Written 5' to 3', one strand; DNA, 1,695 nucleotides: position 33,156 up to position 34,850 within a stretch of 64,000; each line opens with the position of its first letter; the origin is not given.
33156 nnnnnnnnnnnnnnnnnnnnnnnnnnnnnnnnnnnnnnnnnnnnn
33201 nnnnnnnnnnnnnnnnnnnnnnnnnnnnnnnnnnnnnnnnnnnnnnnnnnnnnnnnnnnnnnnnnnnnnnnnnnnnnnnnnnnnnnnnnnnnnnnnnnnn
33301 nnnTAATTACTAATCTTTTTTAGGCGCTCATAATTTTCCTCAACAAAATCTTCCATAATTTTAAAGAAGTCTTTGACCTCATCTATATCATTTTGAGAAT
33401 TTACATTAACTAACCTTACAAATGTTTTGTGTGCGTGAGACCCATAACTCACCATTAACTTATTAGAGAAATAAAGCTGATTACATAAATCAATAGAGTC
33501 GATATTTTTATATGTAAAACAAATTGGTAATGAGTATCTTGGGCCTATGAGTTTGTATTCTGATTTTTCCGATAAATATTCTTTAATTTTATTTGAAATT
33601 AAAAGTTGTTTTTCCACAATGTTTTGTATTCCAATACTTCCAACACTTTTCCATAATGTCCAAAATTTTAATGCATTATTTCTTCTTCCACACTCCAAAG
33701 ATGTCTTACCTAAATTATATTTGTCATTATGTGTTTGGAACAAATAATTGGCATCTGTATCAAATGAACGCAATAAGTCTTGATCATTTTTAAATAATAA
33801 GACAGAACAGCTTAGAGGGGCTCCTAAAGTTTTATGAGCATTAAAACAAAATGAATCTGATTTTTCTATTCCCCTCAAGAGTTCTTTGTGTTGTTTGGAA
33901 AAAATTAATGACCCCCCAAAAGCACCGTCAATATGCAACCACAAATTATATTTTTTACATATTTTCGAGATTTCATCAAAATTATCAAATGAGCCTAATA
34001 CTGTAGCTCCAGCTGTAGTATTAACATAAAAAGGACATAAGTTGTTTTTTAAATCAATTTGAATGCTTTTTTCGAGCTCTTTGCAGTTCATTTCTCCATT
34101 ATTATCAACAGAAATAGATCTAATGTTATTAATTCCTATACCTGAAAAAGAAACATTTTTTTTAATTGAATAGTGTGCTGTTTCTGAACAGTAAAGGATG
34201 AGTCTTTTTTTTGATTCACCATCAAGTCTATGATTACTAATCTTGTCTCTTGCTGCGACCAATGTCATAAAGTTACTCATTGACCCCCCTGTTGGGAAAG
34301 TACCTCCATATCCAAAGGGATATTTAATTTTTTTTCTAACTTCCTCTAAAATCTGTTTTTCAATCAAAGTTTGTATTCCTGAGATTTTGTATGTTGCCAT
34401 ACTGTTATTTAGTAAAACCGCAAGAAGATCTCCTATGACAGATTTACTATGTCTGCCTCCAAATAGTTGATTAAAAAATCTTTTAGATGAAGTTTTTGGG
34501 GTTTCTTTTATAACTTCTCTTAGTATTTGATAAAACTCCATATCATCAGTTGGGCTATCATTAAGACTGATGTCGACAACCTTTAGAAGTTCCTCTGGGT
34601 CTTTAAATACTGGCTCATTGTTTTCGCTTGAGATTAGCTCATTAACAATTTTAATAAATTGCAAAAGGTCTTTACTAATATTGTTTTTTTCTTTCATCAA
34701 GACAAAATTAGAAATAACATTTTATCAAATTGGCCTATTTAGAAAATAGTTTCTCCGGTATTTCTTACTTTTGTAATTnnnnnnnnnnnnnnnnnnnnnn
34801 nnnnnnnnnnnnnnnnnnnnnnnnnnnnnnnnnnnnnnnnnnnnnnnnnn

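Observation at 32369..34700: Translationally coupled trio: CSAD/GAD-clade PLP decarboxylase, LRAT/PLAAT-like His-His-Cys enzyme, and a 4-Cys mini-protein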

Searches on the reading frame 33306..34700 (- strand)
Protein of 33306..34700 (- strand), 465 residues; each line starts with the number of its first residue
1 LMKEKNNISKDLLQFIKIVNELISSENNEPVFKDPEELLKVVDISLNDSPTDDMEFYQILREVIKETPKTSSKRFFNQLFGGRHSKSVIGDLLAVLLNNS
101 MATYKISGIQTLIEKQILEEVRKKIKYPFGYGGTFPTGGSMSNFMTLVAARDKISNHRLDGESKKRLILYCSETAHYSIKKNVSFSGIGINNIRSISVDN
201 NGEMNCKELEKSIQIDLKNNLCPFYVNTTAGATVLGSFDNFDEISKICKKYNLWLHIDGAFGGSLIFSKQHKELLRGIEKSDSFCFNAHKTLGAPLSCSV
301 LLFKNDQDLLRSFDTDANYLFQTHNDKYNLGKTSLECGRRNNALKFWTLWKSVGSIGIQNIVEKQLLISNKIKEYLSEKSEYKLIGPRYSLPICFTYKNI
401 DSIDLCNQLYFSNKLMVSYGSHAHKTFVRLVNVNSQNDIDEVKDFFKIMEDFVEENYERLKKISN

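Call 3: search_protein_families(library=pfam, proteins=[window:33306-34700:-], max_evalue=1)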
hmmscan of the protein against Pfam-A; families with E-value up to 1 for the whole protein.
window:33306-34700:- (465 aa): 5 families
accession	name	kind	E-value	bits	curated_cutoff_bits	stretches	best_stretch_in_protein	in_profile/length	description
PF00282.25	Pyridoxal_deC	-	2.6e-78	263.8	27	1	35-398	1-375/375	Pyridoxal-dependent decarboxylase conserved domain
PF00266.25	Aminotran_5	-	1.6e-11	44.2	21.5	1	192-434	115-352/371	Aminotransferase class-V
PF01212.27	Beta_elim_lyase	-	2.9e-08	33.8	27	1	170-320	75-216/288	Beta-eliminating lyase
PF05889.19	SepSecS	-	0.0013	18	21.1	1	173-266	108-196/389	O-phosphoseryl-tRNA(Sec) selenium transferase, SepSecS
PF18228.7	CdiI_N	-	0.11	12.7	25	1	333-388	34-85/108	CdiI N-terminal domain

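Call 4: search_protein_families(library=ncbifam, proteins=[window:33306-34700:-], max_evalue=1)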
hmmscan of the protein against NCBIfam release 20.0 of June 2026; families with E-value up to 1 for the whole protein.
window:33306-34700:- (465 aa): 18 families
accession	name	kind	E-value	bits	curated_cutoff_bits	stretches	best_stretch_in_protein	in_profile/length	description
NF052646.1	DABADecarRhbB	equivalog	1.3e-48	165.8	900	1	93-386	118-407/491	L-2,4-diaminobutyrate decarboxylase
TIGR03799.1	NOD_PanD_pyr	equivalog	6.3e-36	123.8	606.1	1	164-386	207-426/522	pyridoxal-dependent aspartate 1-decarboxylase PanP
TIGR03812.1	tyr_de_CO2_Arch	equivalog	1.2e-28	100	299.4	1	111-448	58-371/375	tyrosine decarboxylase MfnA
NF002748.0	PRK02769.1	equivalog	2e-24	86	305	1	165-321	109-262/382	histidine decarboxylase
TIGR03811.1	tyr_de_CO2_Ent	equivalog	4e-11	42.1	905.3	2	172-263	228-324/608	tyrosine decarboxylase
TIGR01977.1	am_tr_V_EF2568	hypoth_equivalog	3.4e-09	36.2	377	1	155-422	75-336/376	cysteine desulfurase family protein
TIGR03531.1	selenium_SpcS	equivalog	6.6e-07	28.3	224.85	1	141-300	135-283/444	O-phosphoseryl-tRNA(Sec) selenium transferase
NF002806.0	PRK02948.1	subfamily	3.8e-05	22.8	304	1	133-260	63-176/381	IscS subfamily cysteine desulfurase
NF003346.0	PRK04366.1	equivalog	5.4e-05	22.1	441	1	136-402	140-395/487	aminomethyl-transferring glycine dehydrogenase subunit GcvPB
NF000586.1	PRK00011.1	subfamily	8.1e-05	21.5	335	1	167-306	106-233/404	serine hydroxymethyltransferase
TIGR01979.1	sufS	subfamily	0.00026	20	475.1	1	192-436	135-374/403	SufS family cysteine desulfurase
NF041359.1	GntG_guanitoxin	subfamily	0.00084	18.6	230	1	175-298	86-212/343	GntG family PLP-dependent aldolase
TIGR03642.1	cas_csx14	hypoth_equivalog_domain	0.0027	18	90.35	1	39-99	59-117/124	CRISPR-associated protein Csx14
TIGR03235.1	DNA_S_dndA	equivalog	0.0027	17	480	1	171-275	93-187/353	cysteine desulfurase DndA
NF009709.0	PRK13238.1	subfamily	0.011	14.6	285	1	199-272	156-232/463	tryptophanase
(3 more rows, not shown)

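Call 11: search_solved_structures(query=window:33306-34700:-, max_evalue=1e-20)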
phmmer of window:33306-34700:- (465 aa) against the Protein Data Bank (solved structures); distinct sequences matched with E-value up to 1e-20: 29.
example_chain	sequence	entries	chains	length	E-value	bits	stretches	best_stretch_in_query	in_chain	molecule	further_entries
6enz_A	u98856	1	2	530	3.9e-74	253.7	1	25-397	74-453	Acidic amino acid decarboxylase GADL1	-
2jis_A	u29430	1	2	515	2.1e-70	241.4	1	31-397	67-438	CYSTEINE SULFINIC ACID DECARBOXYLASE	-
6zek_A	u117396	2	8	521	1.8e-69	238.3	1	30-397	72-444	Cysteine sulfinic acid decarboxylase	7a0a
3vp6_A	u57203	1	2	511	4.8e-66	227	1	32-397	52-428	Glutamate decarboxylase 1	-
2okj_A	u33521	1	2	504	2.1e-65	224.9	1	32-397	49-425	Glutamate decarboxylase 1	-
2okk_A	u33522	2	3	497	4.9e-65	223.7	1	31-397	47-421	Glutamate decarboxylase 2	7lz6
4obu_E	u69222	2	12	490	1.3e-51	179.5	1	35-461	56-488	Pyridoxal-dependent decarboxylase domain protein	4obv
8zpi_A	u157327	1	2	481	1.7e-51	179.1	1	12-454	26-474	Diaminobutyrate-2-oxoglutarate transaminase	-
6eeq_A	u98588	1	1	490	7.8e-42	147.2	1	83-397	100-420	4-hydroxyphenylacetaldehyde synthase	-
4rit_B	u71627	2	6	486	2.4e-40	142.3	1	41-395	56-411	Pyridoxal-dependent decarboxylase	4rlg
4riz_A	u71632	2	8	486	2.8e-39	138.8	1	41-395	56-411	Pyridoxal-dependent decarboxylase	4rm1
4rj0_B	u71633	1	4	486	3.7e-39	138.4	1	41-395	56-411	Pyridoxal-dependent decarboxylase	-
2qma_A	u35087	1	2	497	7.6e-38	134.1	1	86-394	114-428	Diaminobutyrate-pyruvate transaminase and L-2,4-diaminobutyrate decarboxylase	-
6eew_A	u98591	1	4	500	6.1e-37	131.1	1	50-399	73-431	Aromatic-L-amino-acid decarboxylase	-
5o5c_A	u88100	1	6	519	6.6e-37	131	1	87-369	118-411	Putative decarboxylase involved in desferrioxamine biosynthesis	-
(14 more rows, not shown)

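Call 27: find_homologous_proteins(query=window:33306-34700:-)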
Query window:33306-34700:- (465 aa): 2820 proteins with E <= 0.001 among 8000 candidates; the best 120 are listed.
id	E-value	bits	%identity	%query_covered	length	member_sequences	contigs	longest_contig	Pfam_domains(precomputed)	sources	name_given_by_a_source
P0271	0.0e+0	1024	98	100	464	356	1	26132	PF00282.26,PF00266.26,PF01212.28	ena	-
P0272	3.3e-159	549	53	98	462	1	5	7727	PF00282.26,PF00266.26,PF01212.28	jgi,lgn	jgi:sulfinoalanine decarboxylase/sulfinoalanine decarboxylase/aspartate 1-decarboxylase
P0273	1.7e-158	547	54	99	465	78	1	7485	PF00282.26,PF00266.26,PF01212.28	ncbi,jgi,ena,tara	tara:strand:+ start:2347 stop:3744 length:1398 start_codon:yes stop_codon:yes gene_type:complete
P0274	1.2e-157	544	55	96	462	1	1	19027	PF00282.26,PF00266.26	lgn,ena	-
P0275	2.0e-157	543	55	99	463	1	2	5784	PF00282.26,PF00266.26,PF01212.28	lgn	-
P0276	2.6e-157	543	53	99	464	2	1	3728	PF00282.26,PF00266.26,PF01212.28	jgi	jgi:sulfinoalanine decarboxylase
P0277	3.8e-157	542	53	99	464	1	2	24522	PF00282.26,PF00266.26,PF01212.28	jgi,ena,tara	jgi:sulfinoalanine decarboxylase/sulfinoalanine decarboxylase/aspartate 1-decarboxylase|tara:strand:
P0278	4.1e-157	542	54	97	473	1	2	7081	PF00282.26,PF00266.26,PF01212.28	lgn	-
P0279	6.1e-157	541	53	99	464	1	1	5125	PF00282.26,PF00266.26,PF01212.28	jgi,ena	jgi:sulfinoalanine decarboxylase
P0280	7.2e-157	541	53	99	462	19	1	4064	PF00282.26,PF00266.26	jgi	-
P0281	8.5e-157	541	55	99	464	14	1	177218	PF00282.26,PF00266.26,PF01212.28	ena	-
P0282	8.8e-157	541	53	99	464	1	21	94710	PF00282.26,PF00266.26,PF01212.28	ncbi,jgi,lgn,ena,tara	ncbi:MAG: pyridoxal phosphate-dependent decarboxylase family protein [Flavobacteriales bacterium]|jg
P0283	1.1e-156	541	53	99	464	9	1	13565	PF00282.26,PF00266.26,PF01212.28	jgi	-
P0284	1.2e-156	541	54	99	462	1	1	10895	PF00282.26,PF00266.26,PF01212.28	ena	-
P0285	1.2e-156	541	55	99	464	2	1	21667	PF00282.26,PF00266.26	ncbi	-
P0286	2.4e-156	539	53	99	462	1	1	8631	PF00282.26,PF00266.26,PF01212.28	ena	-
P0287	2.8e-156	539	53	99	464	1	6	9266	PF00282.26,PF00266.26,PF01212.28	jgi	jgi:sulfinoalanine decarboxylase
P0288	5.3e-156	538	53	99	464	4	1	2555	PF00282.26,PF05889.20,PF00266.26,PF01212.28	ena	-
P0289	7.6e-156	538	53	99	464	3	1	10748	PF00282.26,PF00266.26,PF01212.28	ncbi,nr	ncbi:MAG: aminotransferase class V-fold PLP-dependent enzyme [Bacteroidota bacterium]|nr:aminotransf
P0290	8.3e-156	538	52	99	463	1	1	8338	PF00282.26,PF00266.26,PF01212.28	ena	-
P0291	1.7e-155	537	56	96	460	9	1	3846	PF00282.26,PF00266.26,PF01212.28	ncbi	-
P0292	3.3e-155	536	55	98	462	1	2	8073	PF00282.26,PF00266.26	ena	-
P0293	5.2e-155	535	54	98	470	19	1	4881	PF00282.26,PF00266.26,PF01212.28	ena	-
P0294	5.4e-155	535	54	98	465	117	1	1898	PF00282.26,PF00266.26,PF01212.28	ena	-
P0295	7.0e-155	535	52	98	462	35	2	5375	PF00282.26,PF00266.26,PF01212.28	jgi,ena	jgi:sulfinoalanine decarboxylase/sulfinoalanine decarboxylase/aspartate 1-decarboxylase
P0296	8.1e-155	534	53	99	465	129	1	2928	PF00282.26,PF00266.26,PF01212.28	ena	-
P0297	1.0e-154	534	52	98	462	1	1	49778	PF00282.26,PF00266.26,PF01212.28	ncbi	-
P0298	1.0e-154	534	52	98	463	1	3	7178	PF00282.26,PF00266.26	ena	-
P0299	1.4e-154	534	53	98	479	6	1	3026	PF00282.26,PF00266.26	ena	-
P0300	1.4e-154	534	52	98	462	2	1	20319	PF00282.26,PF00266.26,PF01212.28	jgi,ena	-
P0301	2.0e-154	533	53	98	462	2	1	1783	PF00282.26,PF00266.26,PF01212.28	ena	-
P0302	2.2e-154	533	54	99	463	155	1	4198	PF00282.26,PF00266.26,PF01212.28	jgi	-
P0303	2.8e-154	533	53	98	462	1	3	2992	PF00282.26,PF00266.26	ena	-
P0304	3.8e-154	532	53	98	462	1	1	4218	PF00282.26,PF00266.26,PF01212.28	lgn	-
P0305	4.3e-154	532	52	99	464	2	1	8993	PF00282.26,PF00266.26,PF01212.28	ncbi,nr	ncbi:MAG: aminotransferase class V-fold PLP-dependent enzyme [Bacteroidota bacterium]|nr:aminotransf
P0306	4.8e-154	532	52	98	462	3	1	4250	PF00282.26,PF00266.26,PF01212.28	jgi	-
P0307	5.6e-154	532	52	98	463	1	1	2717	PF00282.26,PF00266.26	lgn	-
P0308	5.6e-154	532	53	98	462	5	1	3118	PF00282.26,PF00266.26,PF01212.28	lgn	-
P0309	6.3e-154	532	52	98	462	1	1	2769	PF00282.26,PF00266.26,PF01212.28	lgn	-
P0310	7.3e-154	531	52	99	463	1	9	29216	PF00282.26,PF00266.26,PF01212.28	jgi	jgi:sulfinoalanine decarboxylase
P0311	7.3e-154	531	52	98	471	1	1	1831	PF00282.26,PF00266.26,PF01212.28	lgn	-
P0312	9.4e-154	531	52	99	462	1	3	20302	PF00282.26,PF00266.26,PF01212.28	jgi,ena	-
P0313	9.5e-154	531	53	98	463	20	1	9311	PF00282.26,PF00266.26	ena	-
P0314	1.0e-153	531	52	99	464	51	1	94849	PF00282.26,PF00266.26,PF01212.28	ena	-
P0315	1.1e-153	531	52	99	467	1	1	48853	PF00282.26,PF00266.26,PF01212.28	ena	-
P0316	1.2e-153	531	52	98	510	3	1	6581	PF00282.26,PF00266.26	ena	-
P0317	1.4e-153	530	52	99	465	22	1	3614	PF00282.26,PF00266.26,PF01212.28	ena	-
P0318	1.4e-153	530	52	99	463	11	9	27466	PF00282.26,PF00266.26,PF01212.28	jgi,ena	-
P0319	1.5e-153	530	55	97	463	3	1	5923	PF00282.26,PF00266.26,PF01212.28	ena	-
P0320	1.6e-153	530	54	99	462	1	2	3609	PF00282.26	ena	-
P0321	1.7e-153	530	53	98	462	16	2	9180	PF00282.26,PF00266.26,PF01212.28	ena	-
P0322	2.1e-153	530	55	95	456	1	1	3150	PF00282.26,PF00266.26,PF01212.28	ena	-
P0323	2.2e-153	530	53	98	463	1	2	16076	PF00282.26,PF00266.26,PF01212.28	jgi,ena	-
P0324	2.3e-153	530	53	99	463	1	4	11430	PF00282.26,PF00266.26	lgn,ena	-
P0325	2.5e-153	530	55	97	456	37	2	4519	PF00282.26,PF00266.26,PF01212.28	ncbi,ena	-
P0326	2.7e-153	529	55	96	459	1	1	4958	PF00282.26,PF00266.26,PF01212.28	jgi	-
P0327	3.4e-153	529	53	98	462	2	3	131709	PF00282.26,PF00266.26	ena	-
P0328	3.9e-153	529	52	99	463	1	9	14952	PF00282.26,PF00266.26,PF01212.28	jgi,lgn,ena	jgi:sulfinoalanine decarboxylase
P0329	3.9e-153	529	53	99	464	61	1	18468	PF00282.26,PF00266.26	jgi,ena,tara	tara:strand:+ start:1748 stop:3142 length:1395 start_codon:yes stop_codon:yes gene_type:complete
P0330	4.0e-153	529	53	98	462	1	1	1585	PF00282.26,PF00266.26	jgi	jgi:sulfinoalanine decarboxylase/sulfinoalanine decarboxylase/aspartate 1-decarboxylase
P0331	4.2e-153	529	56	97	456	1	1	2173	PF00282.26,PF00266.26,PF01212.28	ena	-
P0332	4.7e-153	529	53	98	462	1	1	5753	PF00282.26,PF00266.26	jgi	jgi:sulfinoalanine decarboxylase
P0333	5.0e-153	529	53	96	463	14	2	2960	PF00282.26,PF00266.26,PF01212.28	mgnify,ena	mgnify:FL=1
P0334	5.4e-153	528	53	98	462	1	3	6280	PF00282.26,PF00266.26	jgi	jgi:sulfinoalanine decarboxylase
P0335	6.4e-153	528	52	99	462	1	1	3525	PF00282.26,PF00266.26,PF01212.28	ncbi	-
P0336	6.7e-153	528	55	96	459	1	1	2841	PF00282.26,PF00266.26,PF01212.28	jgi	-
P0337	6.8e-153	528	52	99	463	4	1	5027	PF00282.26,PF00266.26,PF01212.28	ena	-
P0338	8.2e-153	528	50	99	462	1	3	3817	PF00282.26,PF00266.26,PF01212.28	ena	-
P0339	8.4e-153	528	53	98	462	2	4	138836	PF00282.26,PF00266.26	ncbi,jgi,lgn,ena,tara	tara:strand:- start:4751 stop:6139 length:1389 start_codon:yes stop_codon:yes gene_type:complete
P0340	9.0e-153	528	53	98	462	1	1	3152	PF00282.26,PF00266.26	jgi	jgi:sulfinoalanine decarboxylase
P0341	9.1e-153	528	52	99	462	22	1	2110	PF00282.26,PF00266.26,PF01212.28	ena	-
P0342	9.4e-153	528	55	97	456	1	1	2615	PF00282.26,PF00266.26,PF01212.28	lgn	-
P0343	1.1e-152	527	56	97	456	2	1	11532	PF00282.26,PF00266.26,PF01212.28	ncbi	-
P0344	1.1e-152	527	54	98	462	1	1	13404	PF00282.26,PF00266.26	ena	-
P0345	1.2e-152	527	52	98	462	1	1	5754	PF00282.26,PF00266.26,PF01212.28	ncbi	-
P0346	1.2e-152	527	52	97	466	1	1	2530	PF00282.26,PF00266.26,PF01212.28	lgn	-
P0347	1.4e-152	527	53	98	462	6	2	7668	PF00282.26,PF00266.26,PF01212.28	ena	-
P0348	1.9e-152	527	53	98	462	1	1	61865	PF00282.26,PF00266.26,PF01212.28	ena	-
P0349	2.0e-152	527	56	97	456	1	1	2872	PF00282.26,PF00266.26,PF01212.28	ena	-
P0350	2.5e-152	526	55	97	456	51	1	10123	PF00282.26,PF00266.26,PF01212.28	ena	-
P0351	2.6e-152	526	51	98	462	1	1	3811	PF00282.26,PF00266.26,PF01212.28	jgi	jgi:sulfinoalanine decarboxylase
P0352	2.7e-152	526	53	98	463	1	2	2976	PF00282.26,PF00266.26,PF01212.28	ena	-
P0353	2.9e-152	526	53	98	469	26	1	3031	PF00282.26,PF00266.26,PF01212.28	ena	-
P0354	3.1e-152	526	51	98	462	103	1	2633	PF00282.26,PF00266.26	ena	-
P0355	3.4e-152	526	52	99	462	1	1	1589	PF00282.26,PF00266.26,PF01212.28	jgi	jgi:sulfinoalanine decarboxylase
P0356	3.8e-152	526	55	98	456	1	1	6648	PF00282.26,PF00266.26,PF01212.28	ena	-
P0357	3.9e-152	526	51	98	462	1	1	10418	PF00282.26,PF00266.26,PF01212.28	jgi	jgi:sulfinoalanine decarboxylase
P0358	4.1e-152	526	52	99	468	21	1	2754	PF00282.26,PF00266.26,PF01212.28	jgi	jgi:sulfinoalanine decarboxylase/sulfinoalanine decarboxylase/aspartate 1-decarboxylase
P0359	5.0e-152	525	55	96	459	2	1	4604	PF00282.26,PF00266.26,PF01212.28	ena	-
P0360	5.4e-152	525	51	99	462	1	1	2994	PF00282.26,PF00266.26,PF01212.28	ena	-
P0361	6.0e-152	525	53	98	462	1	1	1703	PF00282.26,PF00266.26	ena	-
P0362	6.2e-152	525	52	98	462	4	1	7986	PF00282.26,PF00266.26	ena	-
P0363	6.4e-152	525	52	98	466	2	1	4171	PF00282.26,PF00266.26,PF01212.28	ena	-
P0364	7.3e-152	525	53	98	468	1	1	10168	PF00282.26,PF00266.26,PF01212.28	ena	-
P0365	7.4e-152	525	52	98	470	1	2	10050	PF00282.26,PF00266.26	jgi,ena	-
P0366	8.4e-152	525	52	98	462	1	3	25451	PF00282.26,PF00266.26,PF01212.28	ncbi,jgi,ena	-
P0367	8.5e-152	525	57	90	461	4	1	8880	PF00282.26,PF00266.26,PF01212.28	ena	-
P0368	9.2e-152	524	52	98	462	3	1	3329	PF00282.26,PF00266.26,PF01212.28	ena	-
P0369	9.4e-152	524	52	99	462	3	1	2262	PF00282.26,PF00266.26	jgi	-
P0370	1.1e-151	524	51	99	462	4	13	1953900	PF00282.26,PF00266.26,PF01212.28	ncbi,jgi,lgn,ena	-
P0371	1.2e-151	524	52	99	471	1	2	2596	PF00282.26,PF00266.26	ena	-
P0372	1.2e-151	524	52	98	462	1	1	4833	PF00282.26,PF00266.26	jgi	jgi:sulfinoalanine decarboxylase/sulfinoalanine decarboxylase/aspartate 1-decarboxylase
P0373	1.3e-151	524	55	95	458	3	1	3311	PF00282.26,PF00266.26,PF01212.28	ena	-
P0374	1.4e-151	524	53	98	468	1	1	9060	PF00282.26,PF00266.26,PF01212.28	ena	-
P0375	1.7e-151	524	53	98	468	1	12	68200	PF00282.26,PF00266.26,PF01212.28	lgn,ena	-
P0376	1.7e-151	524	51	99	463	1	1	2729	PF00282.26,PF00266.26,PF01212.28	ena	-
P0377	1.8e-151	523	51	99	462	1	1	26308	PF00282.26,PF00266.26,PF01212.28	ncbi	-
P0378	2.0e-151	523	53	98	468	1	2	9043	PF00282.26,PF00266.26,PF01212.28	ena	-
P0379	2.0e-151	523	52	98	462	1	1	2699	PF00282.26,PF00266.26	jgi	-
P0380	2.0e-151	523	53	98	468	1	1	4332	PF00282.26,PF00266.26,PF01212.28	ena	-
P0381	2.6e-151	523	52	99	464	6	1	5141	PF00282.26,PF00266.26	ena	-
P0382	2.6e-151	523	53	98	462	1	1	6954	PF00282.26,PF00266.26,PF01212.28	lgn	-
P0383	2.9e-151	523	51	98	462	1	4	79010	PF00282.26,PF00266.26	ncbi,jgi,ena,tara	tara:strand:- start:18949 stop:20337 length:1389 start_codon:yes stop_codon:yes gene_type:complete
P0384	2.9e-151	523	55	97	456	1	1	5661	PF00282.26,PF00266.26,PF01212.28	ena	-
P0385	2.9e-151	523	53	97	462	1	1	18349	PF00282.26,PF00266.26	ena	-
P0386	3.0e-151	523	52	98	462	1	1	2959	PF00282.26,PF00266.26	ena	-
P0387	3.1e-151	523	51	99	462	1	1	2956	PF00282.26,PF00266.26,PF01212.28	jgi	jgi:sulfinoalanine decarboxylase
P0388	3.5e-151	523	53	98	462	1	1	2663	PF00282.26,PF00266.26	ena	-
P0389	3.6e-151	522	53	98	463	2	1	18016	PF00282.26,PF00266.26,PF01212.28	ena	-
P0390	3.7e-151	522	52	99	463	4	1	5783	PF00282.26,PF00266.26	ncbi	-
